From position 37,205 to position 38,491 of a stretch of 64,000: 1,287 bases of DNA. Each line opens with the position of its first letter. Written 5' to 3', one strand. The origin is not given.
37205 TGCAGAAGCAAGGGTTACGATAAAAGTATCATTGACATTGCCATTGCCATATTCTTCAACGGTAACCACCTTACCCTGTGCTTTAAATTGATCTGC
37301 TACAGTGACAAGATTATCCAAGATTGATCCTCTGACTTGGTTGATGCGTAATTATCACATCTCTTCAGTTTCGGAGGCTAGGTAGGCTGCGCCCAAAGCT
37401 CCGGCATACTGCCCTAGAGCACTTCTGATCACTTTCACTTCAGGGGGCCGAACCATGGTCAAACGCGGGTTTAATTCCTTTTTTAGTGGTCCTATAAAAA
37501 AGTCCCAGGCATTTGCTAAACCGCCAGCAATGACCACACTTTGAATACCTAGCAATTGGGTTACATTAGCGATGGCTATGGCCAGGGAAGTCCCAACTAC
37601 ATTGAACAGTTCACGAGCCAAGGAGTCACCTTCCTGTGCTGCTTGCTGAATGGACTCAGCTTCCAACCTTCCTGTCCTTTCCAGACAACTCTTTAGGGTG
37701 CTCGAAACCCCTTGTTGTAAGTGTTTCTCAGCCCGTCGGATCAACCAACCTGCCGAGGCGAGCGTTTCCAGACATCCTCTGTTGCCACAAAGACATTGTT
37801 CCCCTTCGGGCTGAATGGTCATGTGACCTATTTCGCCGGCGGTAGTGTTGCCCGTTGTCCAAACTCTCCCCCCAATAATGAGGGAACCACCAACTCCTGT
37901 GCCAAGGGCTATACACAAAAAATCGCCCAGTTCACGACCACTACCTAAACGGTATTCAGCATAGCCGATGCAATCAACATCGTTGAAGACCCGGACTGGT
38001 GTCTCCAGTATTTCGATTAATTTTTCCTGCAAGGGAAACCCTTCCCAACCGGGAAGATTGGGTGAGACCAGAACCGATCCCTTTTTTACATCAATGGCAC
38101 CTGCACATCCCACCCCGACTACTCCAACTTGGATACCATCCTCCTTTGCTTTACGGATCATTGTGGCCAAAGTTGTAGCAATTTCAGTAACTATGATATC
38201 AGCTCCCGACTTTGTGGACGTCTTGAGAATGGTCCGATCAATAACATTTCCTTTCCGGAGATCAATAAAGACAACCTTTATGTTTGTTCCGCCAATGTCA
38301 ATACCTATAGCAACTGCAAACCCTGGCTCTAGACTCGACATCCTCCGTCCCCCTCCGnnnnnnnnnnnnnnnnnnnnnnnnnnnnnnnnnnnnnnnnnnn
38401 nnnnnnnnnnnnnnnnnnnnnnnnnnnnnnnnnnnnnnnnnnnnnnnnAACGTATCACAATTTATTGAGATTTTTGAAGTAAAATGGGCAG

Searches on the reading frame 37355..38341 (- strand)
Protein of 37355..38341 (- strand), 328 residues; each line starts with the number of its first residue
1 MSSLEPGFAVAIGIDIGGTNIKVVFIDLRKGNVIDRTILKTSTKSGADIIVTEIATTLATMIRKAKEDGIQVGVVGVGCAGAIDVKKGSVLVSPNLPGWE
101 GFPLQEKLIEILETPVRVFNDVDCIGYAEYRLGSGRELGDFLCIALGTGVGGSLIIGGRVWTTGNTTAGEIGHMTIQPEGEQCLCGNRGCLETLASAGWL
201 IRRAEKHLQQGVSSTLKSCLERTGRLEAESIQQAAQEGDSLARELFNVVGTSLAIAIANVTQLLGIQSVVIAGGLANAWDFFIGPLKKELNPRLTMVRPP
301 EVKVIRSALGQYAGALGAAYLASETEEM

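Call 30: search_protein_families(library=ncbifam, proteins=[window:37355-38341:-], max_evalue=0.00001)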
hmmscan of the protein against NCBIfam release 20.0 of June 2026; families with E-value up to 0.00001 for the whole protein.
window:37355-38341:- (328 aa): 13 families
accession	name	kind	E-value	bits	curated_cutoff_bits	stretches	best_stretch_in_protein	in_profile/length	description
TIGR00744.1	ROK_glcA_fam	subfamily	2.5e-56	191.2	260.35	1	12-323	1-309/318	ROK family glucokinase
NF047937.1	TransRegNagC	equivalog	1.8e-44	152.6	650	1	11-310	81-372/399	DNA-binding transcriptional regulator NagC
NF007251.0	PRK09698.1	equivalog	1.8e-38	132.5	253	1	10-325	7-299/304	allose kinase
NF003461.0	PRK05082.1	subfamily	2.8e-38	132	283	1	12-325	4-289/291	N-acetylmannosamine kinase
NF049930.1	TransRegMlc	equivalog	5.1e-35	121.5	530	1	14-309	90-377/405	sugar metabolism global transcriptional regulator Mlc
NF047821.1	NactlManKinNanK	equivalog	1.3e-33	116.8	450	1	12-323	4-287/288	N-acetylmannosamine kinase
NF007108.0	PRK09557.1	equivalog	6.6e-31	107.7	443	1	10-322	2-300/303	fructokinase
NF045551.1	GK_Pyrobac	equivalog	2.1e-30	106.1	500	1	12-327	3-285/294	ATP-dependent glucokinase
NF009835.0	PRK13310.1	equivalog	5.9e-28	98.1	380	1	12-322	3-300/303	N-acetylglucosamine kinase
NF042998.1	bglucokin_BglK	equivalog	2.3e-18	66.5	550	1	14-320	6-283/291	beta-glucoside kinase BglK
NF045942.1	PolPhglucPhase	equivalog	4.7e-17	62.5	250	1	11-177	2-157/242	polyphosphate--glucose phosphotransferase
NF009836.0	PRK13311.1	equivalog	4.9e-15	55.5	551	1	12-197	3-191/256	N-acetyl-D-glucosamine kinase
NF045550.1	FrctkaseScrK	equivalog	1.4e-06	28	400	1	49-198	32-188/293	fructokinase ScrK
